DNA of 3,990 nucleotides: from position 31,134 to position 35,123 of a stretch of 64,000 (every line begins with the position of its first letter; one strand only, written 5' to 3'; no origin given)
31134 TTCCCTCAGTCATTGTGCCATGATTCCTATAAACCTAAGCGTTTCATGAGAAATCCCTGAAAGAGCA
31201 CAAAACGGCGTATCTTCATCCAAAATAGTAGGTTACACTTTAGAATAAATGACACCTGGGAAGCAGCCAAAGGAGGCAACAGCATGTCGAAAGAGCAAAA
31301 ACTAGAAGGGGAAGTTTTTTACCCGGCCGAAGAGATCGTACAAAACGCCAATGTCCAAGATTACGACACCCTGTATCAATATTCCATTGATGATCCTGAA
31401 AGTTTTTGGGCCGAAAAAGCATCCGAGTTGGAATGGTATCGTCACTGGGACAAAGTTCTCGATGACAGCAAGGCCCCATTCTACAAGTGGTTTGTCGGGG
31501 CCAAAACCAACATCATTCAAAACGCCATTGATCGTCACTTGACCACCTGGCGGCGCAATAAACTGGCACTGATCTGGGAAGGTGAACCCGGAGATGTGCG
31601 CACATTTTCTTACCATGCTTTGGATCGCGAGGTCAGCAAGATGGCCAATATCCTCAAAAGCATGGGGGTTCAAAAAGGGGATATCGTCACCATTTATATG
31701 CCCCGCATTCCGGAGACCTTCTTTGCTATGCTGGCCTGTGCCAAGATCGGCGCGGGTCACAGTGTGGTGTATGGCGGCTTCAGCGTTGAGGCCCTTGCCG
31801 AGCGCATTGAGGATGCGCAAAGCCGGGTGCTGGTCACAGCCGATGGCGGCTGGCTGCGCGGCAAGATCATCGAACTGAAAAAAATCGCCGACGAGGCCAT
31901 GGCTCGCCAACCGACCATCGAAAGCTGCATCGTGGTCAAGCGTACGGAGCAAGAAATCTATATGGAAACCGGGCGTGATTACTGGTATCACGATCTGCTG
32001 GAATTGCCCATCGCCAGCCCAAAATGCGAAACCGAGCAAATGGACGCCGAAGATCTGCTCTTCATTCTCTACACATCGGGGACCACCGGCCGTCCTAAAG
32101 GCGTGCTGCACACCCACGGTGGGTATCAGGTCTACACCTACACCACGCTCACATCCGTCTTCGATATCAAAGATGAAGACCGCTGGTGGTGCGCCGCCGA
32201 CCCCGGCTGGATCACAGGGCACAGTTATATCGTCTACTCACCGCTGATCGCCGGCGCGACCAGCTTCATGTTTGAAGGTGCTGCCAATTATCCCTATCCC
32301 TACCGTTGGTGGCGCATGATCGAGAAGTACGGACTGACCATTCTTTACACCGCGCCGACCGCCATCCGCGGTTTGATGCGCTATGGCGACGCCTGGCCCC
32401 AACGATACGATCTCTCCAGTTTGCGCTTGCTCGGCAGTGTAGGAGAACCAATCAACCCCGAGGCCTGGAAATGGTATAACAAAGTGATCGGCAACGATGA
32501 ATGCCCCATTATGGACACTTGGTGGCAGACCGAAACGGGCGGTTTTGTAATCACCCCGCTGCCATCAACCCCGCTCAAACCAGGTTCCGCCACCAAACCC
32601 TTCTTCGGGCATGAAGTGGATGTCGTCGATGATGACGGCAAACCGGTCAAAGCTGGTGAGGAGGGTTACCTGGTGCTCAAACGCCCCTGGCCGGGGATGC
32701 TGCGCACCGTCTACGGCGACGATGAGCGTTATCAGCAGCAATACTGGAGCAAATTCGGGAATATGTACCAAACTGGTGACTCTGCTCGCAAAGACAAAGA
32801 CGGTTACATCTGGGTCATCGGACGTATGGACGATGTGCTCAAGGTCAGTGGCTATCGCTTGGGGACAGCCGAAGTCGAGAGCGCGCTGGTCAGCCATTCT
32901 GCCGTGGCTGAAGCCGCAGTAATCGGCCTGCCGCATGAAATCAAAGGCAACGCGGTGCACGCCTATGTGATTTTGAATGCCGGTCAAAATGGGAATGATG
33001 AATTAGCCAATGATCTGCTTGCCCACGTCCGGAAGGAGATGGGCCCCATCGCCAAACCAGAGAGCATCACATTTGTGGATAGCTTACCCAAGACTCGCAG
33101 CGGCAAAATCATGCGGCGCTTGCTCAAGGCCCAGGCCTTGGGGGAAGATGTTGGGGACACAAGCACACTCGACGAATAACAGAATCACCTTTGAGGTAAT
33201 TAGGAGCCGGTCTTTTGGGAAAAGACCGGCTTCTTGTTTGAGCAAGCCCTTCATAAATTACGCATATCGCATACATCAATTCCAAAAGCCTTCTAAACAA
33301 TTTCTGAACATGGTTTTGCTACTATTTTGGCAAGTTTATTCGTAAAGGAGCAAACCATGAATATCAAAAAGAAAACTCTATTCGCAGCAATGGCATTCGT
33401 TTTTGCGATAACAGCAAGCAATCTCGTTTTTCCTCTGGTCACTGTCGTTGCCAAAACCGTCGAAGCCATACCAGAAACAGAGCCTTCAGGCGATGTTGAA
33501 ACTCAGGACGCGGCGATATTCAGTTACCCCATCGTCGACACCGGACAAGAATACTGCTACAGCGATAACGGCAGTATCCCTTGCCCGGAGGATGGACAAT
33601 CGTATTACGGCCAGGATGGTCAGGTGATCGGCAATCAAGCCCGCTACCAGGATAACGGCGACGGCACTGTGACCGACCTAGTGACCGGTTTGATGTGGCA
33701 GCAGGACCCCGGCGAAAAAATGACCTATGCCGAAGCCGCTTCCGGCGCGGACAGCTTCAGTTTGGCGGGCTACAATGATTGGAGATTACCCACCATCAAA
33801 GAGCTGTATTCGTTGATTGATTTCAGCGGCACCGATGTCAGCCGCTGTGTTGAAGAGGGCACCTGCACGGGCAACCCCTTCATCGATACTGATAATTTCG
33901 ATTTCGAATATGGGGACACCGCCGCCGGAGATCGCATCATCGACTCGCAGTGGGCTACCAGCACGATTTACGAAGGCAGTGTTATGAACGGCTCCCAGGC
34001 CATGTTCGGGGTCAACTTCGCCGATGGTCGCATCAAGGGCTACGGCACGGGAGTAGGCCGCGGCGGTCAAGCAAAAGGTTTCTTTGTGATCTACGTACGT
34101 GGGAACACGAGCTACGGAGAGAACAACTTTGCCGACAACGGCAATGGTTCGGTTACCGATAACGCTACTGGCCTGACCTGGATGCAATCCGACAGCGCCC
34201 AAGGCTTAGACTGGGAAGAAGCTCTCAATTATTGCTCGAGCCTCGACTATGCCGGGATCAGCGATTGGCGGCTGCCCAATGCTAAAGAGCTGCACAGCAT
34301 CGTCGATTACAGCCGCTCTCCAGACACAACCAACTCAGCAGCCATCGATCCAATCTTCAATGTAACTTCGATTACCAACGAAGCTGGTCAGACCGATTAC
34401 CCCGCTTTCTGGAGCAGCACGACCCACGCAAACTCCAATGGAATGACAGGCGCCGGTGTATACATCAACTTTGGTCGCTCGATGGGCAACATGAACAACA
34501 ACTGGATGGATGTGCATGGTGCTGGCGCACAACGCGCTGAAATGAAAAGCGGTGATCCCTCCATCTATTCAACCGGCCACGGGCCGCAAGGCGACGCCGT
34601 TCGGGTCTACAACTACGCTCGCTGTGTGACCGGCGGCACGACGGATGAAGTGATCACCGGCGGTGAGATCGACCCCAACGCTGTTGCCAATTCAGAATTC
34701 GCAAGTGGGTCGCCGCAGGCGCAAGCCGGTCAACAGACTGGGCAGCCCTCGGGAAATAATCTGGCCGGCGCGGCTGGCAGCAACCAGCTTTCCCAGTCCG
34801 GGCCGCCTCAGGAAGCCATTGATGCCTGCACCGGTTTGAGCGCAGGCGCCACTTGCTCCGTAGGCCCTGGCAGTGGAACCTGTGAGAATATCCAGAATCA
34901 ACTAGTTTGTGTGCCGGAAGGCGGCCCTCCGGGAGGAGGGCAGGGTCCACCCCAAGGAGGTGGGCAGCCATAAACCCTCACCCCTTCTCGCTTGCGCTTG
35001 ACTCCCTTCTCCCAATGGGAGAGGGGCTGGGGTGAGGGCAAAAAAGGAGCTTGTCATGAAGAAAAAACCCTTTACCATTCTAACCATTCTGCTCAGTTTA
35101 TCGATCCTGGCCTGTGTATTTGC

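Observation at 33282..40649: Pho-box-like tandem repeat shared by three promoters, next to an OmpR-family two-component system: candidate self-contained envelope/secretome regulon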

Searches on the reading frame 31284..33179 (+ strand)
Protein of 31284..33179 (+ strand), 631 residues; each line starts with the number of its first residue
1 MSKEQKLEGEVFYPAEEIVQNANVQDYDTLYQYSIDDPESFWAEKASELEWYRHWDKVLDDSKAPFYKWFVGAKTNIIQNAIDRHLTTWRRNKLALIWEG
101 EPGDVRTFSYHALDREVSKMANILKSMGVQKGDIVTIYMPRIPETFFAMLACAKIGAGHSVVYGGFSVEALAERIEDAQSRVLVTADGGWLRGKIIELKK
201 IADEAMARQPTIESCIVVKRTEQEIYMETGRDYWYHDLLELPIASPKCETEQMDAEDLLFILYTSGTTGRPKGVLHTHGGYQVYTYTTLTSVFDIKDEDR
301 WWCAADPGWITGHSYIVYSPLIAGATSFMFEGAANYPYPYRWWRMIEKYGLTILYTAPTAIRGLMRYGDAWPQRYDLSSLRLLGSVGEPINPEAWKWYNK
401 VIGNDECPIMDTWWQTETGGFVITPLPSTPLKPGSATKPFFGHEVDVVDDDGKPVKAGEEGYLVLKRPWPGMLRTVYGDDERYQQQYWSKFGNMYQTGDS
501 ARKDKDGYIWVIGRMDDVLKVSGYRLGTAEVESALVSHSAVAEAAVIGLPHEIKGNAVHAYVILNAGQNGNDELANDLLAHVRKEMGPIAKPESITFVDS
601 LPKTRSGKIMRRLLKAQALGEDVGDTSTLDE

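Call 7: search_protein_families(library=pfam, proteins=[window:31284-33179:+])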
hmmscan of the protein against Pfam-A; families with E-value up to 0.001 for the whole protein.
window:31284-33179:+ (631 aa): 3 families
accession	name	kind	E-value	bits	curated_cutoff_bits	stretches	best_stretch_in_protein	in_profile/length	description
PF00501.34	AMP-binding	-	1.3e-89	301.1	29.9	1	90-469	9-378/384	AMP-binding enzyme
PF13193.12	AMP-binding_C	-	6.9e-28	97.8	24.5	1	530-608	1-76/76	AMP-binding enzyme C-terminal domain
PF16177.11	ACAS_N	-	1.9e-23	82.4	27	1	27-81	1-55/55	Acetyl-coenzyme A synthetase N-terminus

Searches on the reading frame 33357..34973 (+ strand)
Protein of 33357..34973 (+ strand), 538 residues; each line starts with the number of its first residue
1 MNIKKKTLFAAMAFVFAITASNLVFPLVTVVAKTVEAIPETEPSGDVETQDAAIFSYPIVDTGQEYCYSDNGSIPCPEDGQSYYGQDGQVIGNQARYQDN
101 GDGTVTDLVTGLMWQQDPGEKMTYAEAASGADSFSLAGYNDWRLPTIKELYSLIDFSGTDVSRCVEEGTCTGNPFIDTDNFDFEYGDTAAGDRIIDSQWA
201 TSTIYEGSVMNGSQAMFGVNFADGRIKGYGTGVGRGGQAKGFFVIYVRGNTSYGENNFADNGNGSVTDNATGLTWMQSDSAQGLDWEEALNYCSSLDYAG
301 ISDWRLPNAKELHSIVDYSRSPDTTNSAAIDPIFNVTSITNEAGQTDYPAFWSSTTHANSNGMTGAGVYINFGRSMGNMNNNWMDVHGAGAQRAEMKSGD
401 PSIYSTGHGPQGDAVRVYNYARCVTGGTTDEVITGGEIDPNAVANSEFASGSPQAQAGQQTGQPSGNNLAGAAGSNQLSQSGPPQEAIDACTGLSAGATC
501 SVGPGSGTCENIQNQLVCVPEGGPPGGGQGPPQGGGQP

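Call 7: search_protein_families(library=pfam, proteins=[window:33357-34973:+])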
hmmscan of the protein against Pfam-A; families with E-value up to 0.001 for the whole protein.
window:33357-34973:+ (538 aa): 1 family
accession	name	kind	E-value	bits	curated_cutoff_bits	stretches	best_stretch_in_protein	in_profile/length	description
PF07603.17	Lcl_C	-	2.9e-44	150.5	34.9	2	265-380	2-107/117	Lcl C-terminal domain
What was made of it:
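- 33357..36636 (+): Target operon: Lcl_C/DUF1566 protein (33357-34973) and arylsulfotransferase-like propeller (35056-36636). Pfam (call 7).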

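Call 23: search_protein_families(library=ncbifam, proteins=[window:33357-34973:+], max_evalue=0.00001)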
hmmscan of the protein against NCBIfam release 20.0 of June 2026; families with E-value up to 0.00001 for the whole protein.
window:33357-34973:+ (538 aa): 2 families
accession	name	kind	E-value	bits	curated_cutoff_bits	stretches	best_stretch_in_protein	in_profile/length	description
NF047850.1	Lsa25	exception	2.5e-10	40.5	260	0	288-320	117-149/207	surface adhesin Lsa25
NF052322.1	FimD_tip_adhes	equivalog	5.1e-06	25.5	170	0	124-161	585-618/664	fimbrial tip adhesin FimD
